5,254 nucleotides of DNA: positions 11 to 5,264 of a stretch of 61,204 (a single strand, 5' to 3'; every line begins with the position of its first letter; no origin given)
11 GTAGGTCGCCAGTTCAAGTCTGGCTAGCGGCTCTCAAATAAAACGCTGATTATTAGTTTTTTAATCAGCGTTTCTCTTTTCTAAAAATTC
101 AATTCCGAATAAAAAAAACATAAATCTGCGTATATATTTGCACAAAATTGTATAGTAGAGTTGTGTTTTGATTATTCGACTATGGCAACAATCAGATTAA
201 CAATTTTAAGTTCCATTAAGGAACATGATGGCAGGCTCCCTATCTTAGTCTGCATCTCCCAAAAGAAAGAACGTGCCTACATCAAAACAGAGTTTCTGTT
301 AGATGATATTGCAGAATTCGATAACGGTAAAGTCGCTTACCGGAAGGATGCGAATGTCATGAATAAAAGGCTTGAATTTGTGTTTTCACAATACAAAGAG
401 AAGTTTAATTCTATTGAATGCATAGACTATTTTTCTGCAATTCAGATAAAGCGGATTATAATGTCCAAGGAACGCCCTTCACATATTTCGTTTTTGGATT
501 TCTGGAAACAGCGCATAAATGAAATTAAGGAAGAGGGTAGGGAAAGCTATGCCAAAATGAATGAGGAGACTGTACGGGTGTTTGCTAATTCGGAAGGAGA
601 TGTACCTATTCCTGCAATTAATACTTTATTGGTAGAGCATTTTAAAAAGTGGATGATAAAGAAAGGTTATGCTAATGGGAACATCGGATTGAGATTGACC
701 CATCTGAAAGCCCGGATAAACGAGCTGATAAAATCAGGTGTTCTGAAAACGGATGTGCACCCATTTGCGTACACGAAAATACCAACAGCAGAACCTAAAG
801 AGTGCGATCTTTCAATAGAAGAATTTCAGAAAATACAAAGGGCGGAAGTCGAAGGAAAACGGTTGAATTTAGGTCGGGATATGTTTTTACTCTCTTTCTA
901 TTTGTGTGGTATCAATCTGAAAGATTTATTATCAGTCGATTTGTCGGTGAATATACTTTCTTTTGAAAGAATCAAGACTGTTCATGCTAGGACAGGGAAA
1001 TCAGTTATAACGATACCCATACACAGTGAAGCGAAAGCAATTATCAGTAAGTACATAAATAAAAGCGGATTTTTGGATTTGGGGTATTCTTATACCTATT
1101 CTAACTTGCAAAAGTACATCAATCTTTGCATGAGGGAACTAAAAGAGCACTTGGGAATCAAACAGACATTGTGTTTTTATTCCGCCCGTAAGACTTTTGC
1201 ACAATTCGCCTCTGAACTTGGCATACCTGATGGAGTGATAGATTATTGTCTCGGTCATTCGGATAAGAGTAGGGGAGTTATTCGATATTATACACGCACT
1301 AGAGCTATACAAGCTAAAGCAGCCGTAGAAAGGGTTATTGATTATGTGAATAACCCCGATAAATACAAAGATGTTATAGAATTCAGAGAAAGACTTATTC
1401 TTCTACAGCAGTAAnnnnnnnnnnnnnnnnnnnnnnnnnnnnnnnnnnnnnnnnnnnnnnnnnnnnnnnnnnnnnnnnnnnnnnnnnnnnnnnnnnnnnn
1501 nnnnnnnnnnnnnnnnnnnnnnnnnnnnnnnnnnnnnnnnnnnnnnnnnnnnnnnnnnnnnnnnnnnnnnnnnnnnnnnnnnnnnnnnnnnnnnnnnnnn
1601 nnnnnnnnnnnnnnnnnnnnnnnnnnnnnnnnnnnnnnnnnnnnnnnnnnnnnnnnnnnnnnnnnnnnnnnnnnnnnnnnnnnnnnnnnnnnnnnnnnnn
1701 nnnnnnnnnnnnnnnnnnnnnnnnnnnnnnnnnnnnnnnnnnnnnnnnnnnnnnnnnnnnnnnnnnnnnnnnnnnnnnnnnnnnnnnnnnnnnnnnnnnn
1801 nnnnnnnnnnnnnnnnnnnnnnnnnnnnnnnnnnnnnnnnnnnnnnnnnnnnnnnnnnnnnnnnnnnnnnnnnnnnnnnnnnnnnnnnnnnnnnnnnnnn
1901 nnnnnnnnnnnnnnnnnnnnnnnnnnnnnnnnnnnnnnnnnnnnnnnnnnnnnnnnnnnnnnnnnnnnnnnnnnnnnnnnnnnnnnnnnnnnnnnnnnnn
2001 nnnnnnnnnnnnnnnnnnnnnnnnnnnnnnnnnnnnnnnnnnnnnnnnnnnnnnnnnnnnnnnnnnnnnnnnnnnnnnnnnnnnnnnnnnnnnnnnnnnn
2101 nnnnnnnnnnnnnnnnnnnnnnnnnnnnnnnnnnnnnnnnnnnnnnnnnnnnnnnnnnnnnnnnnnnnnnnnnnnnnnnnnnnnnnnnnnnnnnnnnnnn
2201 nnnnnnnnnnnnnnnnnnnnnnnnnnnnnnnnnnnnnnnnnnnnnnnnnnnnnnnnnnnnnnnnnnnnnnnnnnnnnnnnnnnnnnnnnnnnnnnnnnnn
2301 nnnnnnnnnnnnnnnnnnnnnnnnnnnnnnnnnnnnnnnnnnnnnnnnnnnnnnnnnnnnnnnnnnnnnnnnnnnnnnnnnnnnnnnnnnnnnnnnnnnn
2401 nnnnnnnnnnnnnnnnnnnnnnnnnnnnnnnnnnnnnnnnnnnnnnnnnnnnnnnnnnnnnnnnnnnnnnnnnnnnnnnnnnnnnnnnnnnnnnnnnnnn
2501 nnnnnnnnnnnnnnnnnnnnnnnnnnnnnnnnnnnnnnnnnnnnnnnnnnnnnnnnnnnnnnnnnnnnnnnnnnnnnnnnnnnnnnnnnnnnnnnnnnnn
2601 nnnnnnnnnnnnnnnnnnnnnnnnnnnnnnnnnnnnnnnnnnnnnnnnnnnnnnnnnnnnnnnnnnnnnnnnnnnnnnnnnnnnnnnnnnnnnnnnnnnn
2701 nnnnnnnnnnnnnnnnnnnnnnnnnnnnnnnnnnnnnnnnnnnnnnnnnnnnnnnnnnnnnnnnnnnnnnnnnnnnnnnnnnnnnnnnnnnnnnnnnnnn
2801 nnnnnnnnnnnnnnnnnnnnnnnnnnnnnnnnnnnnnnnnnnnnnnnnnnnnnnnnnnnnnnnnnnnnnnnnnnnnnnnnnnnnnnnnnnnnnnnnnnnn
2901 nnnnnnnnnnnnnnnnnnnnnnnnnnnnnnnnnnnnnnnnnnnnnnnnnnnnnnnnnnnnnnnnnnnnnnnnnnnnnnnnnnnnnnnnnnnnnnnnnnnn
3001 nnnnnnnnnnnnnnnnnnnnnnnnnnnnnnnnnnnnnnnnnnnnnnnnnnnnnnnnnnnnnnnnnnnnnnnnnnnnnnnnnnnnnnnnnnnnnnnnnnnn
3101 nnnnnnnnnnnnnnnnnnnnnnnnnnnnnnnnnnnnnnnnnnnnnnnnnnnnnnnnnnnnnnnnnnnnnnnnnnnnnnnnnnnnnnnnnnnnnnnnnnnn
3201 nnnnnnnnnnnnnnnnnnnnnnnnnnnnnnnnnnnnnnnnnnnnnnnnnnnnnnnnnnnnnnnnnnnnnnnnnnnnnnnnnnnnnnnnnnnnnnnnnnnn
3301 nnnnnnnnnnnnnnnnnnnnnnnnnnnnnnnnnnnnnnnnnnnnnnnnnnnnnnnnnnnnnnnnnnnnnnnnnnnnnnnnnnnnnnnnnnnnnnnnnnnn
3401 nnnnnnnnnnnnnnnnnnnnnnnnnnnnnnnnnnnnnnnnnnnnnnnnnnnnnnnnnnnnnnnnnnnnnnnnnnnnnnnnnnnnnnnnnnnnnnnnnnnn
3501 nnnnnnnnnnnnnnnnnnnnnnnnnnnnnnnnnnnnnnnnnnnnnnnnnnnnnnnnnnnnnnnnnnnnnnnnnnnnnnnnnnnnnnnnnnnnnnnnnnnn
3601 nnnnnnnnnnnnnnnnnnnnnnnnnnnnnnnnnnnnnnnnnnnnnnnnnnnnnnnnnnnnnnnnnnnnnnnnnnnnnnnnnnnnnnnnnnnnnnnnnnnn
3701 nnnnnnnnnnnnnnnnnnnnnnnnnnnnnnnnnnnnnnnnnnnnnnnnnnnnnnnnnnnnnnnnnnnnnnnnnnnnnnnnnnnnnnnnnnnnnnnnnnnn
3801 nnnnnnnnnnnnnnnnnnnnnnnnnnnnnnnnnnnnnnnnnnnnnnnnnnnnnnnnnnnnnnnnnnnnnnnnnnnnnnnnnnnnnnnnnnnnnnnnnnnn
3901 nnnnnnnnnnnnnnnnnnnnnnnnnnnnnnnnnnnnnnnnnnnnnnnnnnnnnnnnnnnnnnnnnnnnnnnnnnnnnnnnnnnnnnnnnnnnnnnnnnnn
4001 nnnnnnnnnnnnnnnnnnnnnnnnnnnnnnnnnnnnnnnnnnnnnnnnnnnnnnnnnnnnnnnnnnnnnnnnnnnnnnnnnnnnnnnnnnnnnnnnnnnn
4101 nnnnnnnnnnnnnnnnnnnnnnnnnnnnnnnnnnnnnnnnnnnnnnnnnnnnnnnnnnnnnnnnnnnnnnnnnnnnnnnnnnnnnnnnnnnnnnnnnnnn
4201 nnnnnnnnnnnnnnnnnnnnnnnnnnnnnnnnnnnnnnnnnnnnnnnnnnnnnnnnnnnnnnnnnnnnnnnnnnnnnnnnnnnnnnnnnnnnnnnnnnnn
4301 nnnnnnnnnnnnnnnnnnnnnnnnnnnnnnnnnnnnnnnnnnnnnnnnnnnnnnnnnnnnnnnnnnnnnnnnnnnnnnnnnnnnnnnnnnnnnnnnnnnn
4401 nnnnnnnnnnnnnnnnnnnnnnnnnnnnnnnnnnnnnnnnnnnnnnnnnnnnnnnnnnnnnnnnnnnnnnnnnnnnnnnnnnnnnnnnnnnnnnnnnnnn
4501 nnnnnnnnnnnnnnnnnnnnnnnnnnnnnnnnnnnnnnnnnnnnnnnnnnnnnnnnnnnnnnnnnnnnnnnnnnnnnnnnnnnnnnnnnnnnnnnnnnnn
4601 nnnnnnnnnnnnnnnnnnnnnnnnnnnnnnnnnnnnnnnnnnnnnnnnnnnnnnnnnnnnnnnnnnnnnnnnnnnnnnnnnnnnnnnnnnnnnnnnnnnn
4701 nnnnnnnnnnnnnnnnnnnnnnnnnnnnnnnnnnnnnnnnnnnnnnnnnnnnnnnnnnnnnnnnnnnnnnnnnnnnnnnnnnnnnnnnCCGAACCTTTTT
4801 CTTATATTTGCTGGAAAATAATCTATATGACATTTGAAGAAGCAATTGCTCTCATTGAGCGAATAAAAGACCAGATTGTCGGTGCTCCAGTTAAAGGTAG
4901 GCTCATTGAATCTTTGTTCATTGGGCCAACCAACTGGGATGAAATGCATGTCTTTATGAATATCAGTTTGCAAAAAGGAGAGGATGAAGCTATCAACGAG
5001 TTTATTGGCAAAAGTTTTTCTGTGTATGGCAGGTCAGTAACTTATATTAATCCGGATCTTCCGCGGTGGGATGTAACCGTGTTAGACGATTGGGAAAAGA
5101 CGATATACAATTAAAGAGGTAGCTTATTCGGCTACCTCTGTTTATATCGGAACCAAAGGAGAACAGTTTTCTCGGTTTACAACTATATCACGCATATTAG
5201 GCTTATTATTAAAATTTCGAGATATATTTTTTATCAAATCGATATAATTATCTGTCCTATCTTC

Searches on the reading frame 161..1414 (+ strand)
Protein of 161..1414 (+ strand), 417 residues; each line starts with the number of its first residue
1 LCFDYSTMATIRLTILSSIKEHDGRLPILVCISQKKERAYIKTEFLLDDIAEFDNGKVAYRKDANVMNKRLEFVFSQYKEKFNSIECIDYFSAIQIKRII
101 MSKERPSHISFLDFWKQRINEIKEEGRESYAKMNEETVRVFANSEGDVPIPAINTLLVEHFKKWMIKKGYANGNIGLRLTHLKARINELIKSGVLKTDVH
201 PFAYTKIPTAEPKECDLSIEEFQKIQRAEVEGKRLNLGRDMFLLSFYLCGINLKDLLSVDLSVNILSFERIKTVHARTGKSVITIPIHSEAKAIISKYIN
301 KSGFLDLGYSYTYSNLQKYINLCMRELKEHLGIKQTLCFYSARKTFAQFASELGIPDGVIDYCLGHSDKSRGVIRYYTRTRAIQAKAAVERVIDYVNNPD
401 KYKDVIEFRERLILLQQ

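Call 73: search_protein_families(library=pfam, proteins=[window:161-1414:+], max_evalue=0.1)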
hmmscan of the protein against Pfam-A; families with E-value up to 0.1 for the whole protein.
window:161-1414:+ (417 aa): 4 families
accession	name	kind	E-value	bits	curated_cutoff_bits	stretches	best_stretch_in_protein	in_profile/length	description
PF13102.12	Phage_int_SAM_5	-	1.2e-11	45.3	22.3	1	110-203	1-95/98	Phage integrase SAM-like domain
PF00589.27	Phage_integrase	-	8.5e-06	26.1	27.1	1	242-378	27-166/172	Phage integrase family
PF13320.12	GH123_cat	-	0.015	15.1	23.1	0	278-341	34-97/324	Glycoside hydrolase 123, catalytic domain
PF16795.10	Phage_integr_3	-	0.059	13.7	27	0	320-394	88-160/161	Archaeal phage integrase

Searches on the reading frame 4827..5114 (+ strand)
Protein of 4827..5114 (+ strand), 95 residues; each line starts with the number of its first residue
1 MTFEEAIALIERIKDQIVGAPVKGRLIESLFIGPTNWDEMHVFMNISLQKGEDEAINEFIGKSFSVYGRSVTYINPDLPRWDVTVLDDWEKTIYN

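Call 3: search_protein_families(library=pfam, proteins=[window:4827-5114:+], max_evalue=1)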
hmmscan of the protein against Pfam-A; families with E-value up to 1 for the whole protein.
window:4827-5114:+ (95 aa): 1 family
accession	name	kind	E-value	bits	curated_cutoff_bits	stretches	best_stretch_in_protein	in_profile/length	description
PF17834.7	GHD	-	0.14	12.3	34.5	0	77-95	35-53/57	Beta-sandwich domain in beta galactosidase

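Call 4: search_protein_families(library=padloc, proteins=[window:4827-5114:+], max_evalue=1)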
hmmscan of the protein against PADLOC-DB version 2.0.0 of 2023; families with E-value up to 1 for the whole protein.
window:4827-5114:+ (95 aa): 0 families

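Call 5: search_protein_families(library=phrogs, proteins=[window:4827-5114:+], max_evalue=1)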
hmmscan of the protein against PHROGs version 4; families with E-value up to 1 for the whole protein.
window:4827-5114:+ (95 aa): 1 family
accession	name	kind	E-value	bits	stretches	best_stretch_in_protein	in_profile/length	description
phrog_33492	-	unknown function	0.014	16.1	1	12-78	94-159/187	-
